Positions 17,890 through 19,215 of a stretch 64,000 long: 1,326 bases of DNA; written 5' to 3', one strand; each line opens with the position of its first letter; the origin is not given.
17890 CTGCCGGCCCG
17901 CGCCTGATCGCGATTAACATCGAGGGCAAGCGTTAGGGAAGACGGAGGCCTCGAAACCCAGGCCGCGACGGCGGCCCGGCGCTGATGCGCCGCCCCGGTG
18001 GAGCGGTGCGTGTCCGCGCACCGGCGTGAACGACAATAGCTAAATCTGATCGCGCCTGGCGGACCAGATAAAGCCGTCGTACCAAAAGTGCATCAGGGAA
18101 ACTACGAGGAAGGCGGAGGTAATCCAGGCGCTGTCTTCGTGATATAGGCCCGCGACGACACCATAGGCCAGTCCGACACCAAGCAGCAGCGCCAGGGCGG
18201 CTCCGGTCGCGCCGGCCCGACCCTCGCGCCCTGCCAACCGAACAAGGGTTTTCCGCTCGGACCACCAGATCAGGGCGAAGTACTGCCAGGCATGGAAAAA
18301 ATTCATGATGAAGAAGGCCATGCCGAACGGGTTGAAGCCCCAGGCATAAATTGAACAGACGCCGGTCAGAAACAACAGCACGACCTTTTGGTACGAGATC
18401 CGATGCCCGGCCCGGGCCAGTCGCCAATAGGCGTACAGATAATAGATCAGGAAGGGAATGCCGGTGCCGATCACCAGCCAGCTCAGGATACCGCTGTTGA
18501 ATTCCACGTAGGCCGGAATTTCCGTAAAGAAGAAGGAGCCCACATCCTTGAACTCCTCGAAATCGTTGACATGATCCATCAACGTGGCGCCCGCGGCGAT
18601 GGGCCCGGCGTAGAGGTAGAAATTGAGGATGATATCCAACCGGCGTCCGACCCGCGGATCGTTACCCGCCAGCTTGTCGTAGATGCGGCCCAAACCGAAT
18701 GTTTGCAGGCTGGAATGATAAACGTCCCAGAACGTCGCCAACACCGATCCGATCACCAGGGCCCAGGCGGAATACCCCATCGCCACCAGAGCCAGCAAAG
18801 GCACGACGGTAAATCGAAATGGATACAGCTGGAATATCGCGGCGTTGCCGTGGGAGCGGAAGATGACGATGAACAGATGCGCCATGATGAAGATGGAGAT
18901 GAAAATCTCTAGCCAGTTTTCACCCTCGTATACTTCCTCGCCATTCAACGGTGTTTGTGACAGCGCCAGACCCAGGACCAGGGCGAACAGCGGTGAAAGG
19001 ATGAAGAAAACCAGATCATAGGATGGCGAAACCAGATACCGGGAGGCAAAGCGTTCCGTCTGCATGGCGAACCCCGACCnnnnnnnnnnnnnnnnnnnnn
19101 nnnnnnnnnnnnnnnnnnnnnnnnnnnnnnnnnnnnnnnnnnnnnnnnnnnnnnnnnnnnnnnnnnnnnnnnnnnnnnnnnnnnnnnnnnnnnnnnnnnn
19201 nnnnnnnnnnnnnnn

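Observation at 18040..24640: Orphan seven-gene operon: five TadE/TadG-like pseudopilins plus two unknown polytopic membrane proteins, with no Flp pilin, ATPase, secretin or TadB/C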

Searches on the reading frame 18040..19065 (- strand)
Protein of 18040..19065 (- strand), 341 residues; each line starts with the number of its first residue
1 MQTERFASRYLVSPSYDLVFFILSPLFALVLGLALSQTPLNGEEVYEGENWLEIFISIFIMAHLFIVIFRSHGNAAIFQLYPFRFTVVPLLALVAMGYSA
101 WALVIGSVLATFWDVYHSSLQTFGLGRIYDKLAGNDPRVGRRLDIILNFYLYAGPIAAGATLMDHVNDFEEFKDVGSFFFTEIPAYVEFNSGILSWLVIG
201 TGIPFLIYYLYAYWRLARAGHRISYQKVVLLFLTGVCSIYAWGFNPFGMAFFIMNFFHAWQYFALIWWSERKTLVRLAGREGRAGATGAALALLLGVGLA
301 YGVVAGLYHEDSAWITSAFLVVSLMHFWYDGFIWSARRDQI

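Call 3: search_protein_families(library=pfam, proteins=[window:18040-19065:-], max_evalue=0.1)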
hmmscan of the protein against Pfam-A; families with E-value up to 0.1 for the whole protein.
window:18040-19065:- (341 aa): 0 families

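Call 4: search_protein_families(library=ncbifam, proteins=[window:18040-19065:-], max_evalue=0.1)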
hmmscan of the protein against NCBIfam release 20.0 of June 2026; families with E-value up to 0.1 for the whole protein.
window:18040-19065:- (341 aa): 0 families

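Call 5: find_homologous_proteins(query=window:18040-19065:-)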
Query window:18040-19065:- (341 aa): 1773 proteins with E <= 0.001 among 8000 candidates; the best 120 are listed.
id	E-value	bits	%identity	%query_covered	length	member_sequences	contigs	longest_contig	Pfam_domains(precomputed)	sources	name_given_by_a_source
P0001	1.0e-223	760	100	100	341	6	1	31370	-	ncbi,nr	ncbi:MAG: hypothetical protein HOK30_27195 [Rhodospirillaceae bacterium]|nr:hypothetical protein [Rh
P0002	2.0e-189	647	84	100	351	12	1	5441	-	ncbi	-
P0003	2.5e-181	621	80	99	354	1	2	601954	-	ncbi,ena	-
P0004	1.1e-179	615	79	98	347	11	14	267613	-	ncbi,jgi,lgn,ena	-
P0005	7.2e-171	586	75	99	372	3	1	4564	-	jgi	jgi:hypothetical protein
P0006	2.1e-168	578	75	99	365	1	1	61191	-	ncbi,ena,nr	ncbi:MAG: hypothetical protein O2967_03530 [Proteobacteria bacterium]|nr:hypothetical protein [Pseud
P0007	7.1e-165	567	72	100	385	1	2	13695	-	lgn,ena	-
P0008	2.5e-150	519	74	91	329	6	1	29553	-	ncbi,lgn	-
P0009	8.9e-149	514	65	98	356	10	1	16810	-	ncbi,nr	ncbi:MAG: hypothetical protein QF512_11840 [Alphaproteobacteria bacterium]|nr:hypothetical protein [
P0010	6.1e-145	501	81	80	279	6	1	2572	-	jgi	jgi:hypothetical protein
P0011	5.4e-137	475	72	89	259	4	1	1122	-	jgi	jgi:hypothetical protein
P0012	5.6e-133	462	63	100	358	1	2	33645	-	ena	-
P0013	4.5e-130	452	63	97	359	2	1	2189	-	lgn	-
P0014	3.4e-129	449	61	98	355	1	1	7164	-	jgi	-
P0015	1.2e-128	448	61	97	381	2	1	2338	-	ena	-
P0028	3.5e-124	433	60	98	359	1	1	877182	-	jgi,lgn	jgi:hypothetical protein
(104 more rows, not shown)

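Call 11: find_encoding_contigs(protein=P0004, flank=10000, max_places=3)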
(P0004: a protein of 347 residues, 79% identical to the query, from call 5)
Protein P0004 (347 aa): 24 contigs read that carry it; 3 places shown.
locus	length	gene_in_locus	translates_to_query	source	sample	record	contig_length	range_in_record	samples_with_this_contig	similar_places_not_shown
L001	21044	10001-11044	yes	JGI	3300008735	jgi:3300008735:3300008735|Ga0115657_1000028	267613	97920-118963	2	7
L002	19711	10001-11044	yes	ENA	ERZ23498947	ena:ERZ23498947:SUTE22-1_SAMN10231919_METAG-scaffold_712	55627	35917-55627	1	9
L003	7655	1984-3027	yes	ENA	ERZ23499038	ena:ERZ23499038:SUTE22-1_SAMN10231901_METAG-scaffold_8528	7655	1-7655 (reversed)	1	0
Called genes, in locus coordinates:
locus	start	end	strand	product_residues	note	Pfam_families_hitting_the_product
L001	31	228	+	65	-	PF04588:HIG_1_N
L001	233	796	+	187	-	PF01923:Cob_adeno_trans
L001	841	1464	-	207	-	PF01323:DSBA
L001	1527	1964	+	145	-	PF00903:Glyoxalase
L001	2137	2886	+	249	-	PF01012:ETF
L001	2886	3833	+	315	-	PF01012:ETF, PF00766:ETF_alpha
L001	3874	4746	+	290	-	PF02737:3HCDH_N, PF00725:3HCDH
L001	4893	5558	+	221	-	-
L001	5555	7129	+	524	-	PF01564:Spermine_synth, PF13649:Methyltransf_25 (weak)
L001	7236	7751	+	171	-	PF07811:TadE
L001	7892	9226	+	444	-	PF13400:Tad, PF09977:Tad_C (weak)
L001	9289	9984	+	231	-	-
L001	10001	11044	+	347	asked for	-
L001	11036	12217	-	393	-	PF01494:FAD_binding_3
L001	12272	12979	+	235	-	PF00106:adh_short, PF13561:adh_short_C2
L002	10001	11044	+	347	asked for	-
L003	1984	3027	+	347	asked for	-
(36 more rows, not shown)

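Call 12: find_encoding_contigs(protein=P0028, flank=10000, max_places=2)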
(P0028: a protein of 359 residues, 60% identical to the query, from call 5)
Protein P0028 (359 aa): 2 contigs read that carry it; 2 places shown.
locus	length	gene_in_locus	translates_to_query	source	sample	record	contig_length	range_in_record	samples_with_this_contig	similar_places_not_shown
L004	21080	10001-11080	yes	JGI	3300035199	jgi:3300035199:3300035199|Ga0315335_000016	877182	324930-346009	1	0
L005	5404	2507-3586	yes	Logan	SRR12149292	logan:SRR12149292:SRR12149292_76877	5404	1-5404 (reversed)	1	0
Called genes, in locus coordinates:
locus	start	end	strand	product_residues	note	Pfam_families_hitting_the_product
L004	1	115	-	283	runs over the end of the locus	PF00528:BPD_transp_1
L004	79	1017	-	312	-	PF00528:BPD_transp_1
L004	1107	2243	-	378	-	PF13416:SBP_bac_8, PF01547:SBP_bac_1, PF13343:SBP_bac_6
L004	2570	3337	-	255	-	PF00092:VWA (weak), PF06707:DUF1194, PF13519:VWA_2 (weak)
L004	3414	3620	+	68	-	-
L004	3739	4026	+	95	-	-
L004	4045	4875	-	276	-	PF01925:TauE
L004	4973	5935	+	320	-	PF02826:2-Hacid_dh_C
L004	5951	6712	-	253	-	PF01061:ABC2_membrane, PF12698:ABC2_membrane_3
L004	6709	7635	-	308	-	PF00005:ABC_tran, PF13304:AAA_21 (weak)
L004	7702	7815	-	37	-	-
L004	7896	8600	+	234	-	PF14234:DUF4336 (faint)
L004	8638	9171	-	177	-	PF00582:Usp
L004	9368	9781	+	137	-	-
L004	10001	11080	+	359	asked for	-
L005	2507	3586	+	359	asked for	-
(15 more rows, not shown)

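Call 17: search_solved_structures(query=A1, max_evalue=10)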
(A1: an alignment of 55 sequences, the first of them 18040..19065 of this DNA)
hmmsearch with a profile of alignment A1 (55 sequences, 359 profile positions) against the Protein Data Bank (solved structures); distinct sequences matched with E-value up to 10: 2.
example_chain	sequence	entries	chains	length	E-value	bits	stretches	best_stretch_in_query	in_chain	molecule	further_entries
8g1y_A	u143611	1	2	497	0.26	13.5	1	217-253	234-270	Threonine synthase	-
3dm9_B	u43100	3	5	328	1.4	11.1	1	166-224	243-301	Signal recognition particle receptor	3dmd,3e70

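Call 19: find_related_loci(query=A1, collection=genome_contigs, flank=10000)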
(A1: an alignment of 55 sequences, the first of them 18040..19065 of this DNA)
Query A1 (341 aa) in genome_contigs; peptide patterns used: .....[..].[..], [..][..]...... (x = any residue, [..] = any of these).
405 stretches matched a pattern; 382 encode a relative of the query (tblastn E <= 1e-3); the best 80 are kept; 80 distinct loci.
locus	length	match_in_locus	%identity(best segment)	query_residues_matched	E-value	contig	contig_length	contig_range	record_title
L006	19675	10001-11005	79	7-341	7e-179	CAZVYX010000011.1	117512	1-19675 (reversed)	MAG TPA_asm: uncultured Rhodospirillaceae bacterium isolate SRP200020_co2_21 genome assembly, contig: NODE_131_length_11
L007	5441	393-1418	84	2-341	3e-177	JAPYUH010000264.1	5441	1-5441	MAG: Alphaproteobacteria bacterium isolate PW8.maxbin2.065_sub PW8_17052_length_5441_cov_10.991274, whole genome shotgun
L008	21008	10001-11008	81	6-341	3e-171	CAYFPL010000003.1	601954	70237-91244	MAG TPA_asm: uncultured Rhodospirillaceae bacterium isolate ERP019367_co1_99 genome assembly, contig: NODE_14_length_601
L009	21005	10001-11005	79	7-341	5e-168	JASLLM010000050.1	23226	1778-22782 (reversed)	MAG: Alphaproteobacteria bacterium isolate Arabian10_MAG_24 NODE_50_length_23226_cov_9.759298, whole genome shotgun sequ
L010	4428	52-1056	79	7-341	4e-168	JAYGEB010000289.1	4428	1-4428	MAG: Alphaproteobacteria bacterium isolate OC6_4000m_MAG_82 OC6_4000m_contig_4210451, whole genome shotgun sequence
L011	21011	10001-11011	75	5-341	5e-158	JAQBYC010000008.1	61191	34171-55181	MAG: Proteobacteria bacterium isolate casp150-mb.302 NODE_1212_length_61191_cov_0.150740, whole genome shotgun sequence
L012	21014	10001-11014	74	4-341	2e-157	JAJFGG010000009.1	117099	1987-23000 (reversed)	MAG: Alphaproteobacteria bacterium isolate OFTM58 OFTM58_8, whole genome shotgun sequence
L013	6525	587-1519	73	31-341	5e-153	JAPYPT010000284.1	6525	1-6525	MAG: Alphaproteobacteria bacterium isolate PW10.maxbin2.068 PW10_12925_length_6525_cov_7.339104, whole genome shotgun se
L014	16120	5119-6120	65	7-340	8e-152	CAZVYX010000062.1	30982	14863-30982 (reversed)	MAG TPA_asm: uncultured Rhodospirillaceae bacterium isolate SRP200020_co2_21 genome assembly, contig: NODE_1680_length_3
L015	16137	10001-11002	60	10-341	6e-128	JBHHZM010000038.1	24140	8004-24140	MAG: Alphaproteobacteria bacterium isolate Maj_1_bin.23 NODE_876_length_24140_cov_15.241520, whole genome shotgun sequen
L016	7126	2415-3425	62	8-341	6e-127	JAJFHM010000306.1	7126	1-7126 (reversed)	MAG: Hyphomicrobiales bacterium isolate OFTM302 OFTM302_305, whole genome shotgun sequence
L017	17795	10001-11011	60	8-341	4e-126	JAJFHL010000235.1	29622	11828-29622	MAG: Hyphomicrobiales bacterium isolate OFTM207 OFTM207_234, whole genome shotgun sequence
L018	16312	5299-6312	62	7-341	5e-125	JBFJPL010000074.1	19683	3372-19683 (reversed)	MAG: Kiloniellales bacterium isolate Mix_sand18.2022.04.D.56 k141_4309826_length_19683_cov_24.3198, whole genome shotgun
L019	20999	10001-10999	57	11-341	5e-123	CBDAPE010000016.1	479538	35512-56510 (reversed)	MAG: Alphaproteobacteria bacterium isolate 460fe2ec-56e0-404b-a524-3616a9fdebbf genome assembly, contig: contig_16, whol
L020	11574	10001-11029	57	2-341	9e-120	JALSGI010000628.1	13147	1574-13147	MAG: Planctomycetota bacterium isolate 354-166_maxbin2_scaf2bin.033 354-166_scaffold_4725_c1, whole genome shotgun seque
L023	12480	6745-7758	56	7-341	8e-119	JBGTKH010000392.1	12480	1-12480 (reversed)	MAG: Pirellulaceae bacterium isolate JTS-RE308 k141_9116870, whole genome shotgun sequence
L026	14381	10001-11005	58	10-341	1e-113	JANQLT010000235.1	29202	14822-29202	MAG: Kiloniellales bacterium isolate PL25a_bin.68 k99_3030019, whole genome shotgun sequence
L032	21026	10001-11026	53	3-341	2e-111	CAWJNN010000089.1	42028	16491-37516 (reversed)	MAG: uncultured Planctomycetales bacterium isolate MFD02832.bin.2.19 genome assembly, contig: contig_69829, whole genome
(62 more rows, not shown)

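Call 24: predict_structure(alignment_id=A1)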
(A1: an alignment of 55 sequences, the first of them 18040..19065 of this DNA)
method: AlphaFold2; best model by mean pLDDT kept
length: 341 residues; sequences in the alignment: 55
mean_pLDDT: 86.0   pTM: 0.86
mean pLDDT of the five models: 86.0, 85.3, 83.8, 83.5, 83.4
residues with pLDDT >= 90: 173; 70-90: 125; 50-70: 37; < 50: 6
segments of 3 or more residues with pLDDT < 50: 1-6
pLDDT, mean of each block of 10 residues (from residue 1): 59 95 92 85 86 89 93 92 93 94 87 84 91 90 92 69 58 69 77 85 96 97 95 90 64 81 94 97 97 97 88 89 89 73 64
secondary structure, 60 per line:
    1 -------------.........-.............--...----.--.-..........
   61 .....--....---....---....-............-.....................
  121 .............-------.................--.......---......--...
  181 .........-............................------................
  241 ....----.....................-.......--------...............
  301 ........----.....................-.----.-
elements in order: H14-22 H24-36 H51-65 H68-71 H75-78 H82-85 H87-98 H100-133 H141-157 H160-166 H170-175 H178-189 H191-218 H225-244 H249-269 H271-277 H286-308 H313-333

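Call 38: search_protein_families(library=pfam, alignment_id=A1, max_evalue=10)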
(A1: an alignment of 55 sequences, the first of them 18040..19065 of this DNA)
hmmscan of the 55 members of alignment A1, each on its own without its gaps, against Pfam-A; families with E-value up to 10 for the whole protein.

A. member 1, window:18040-19065:- (341 aa): 0 families

B. families by the number of members that match (of 55 scanned): 21 families
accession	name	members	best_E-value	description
PF20340.3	DUF6635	2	0.097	Family of unknown function (DUF6635)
PF06570.16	DUF1129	2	0.31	Protein of unknown function (DUF1129)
PF07698.17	7TM-7TMR_HD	2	0.45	7TM receptor with intracellular HD hydrolase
PF03994.20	DUF350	1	0.056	Domain of Unknown Function (DUF350)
PF15088.11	NADH_dh_m_C1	1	0.14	NADH dehydrogenase [ubiquinone] 1 subunit C1, mitochondrial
PF02532.19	PsbI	1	0.17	Photosystem II reaction centre I protein (PSII 4.8 kDa protein)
PF06042.17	NTP_transf_6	1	0.25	Nucleotidyltransferase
PF14012.11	DUF4229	1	0.55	Protein of unknown function (DUF4229)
PF02656.20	DUF202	1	0.57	Domain of unknown function (DUF202)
PF23810.1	DUF7182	1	0.65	Family of unknown function (DUF7182)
PF03303.18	WTF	1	0.67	WTF protein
PF20130.4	DUF6520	1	0.83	Family of unknown function (DUF6520)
PF00122.25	E1-E2_ATPase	1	0.91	E1-E2 ATPase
PF09843.14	DUF2070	1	1.6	Predicted membrane protein (DUF2070)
PF10785.14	NADH-u_ox-rdase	1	1.7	NADH-ubiquinone oxidoreductase complex I, 21 kDa subunit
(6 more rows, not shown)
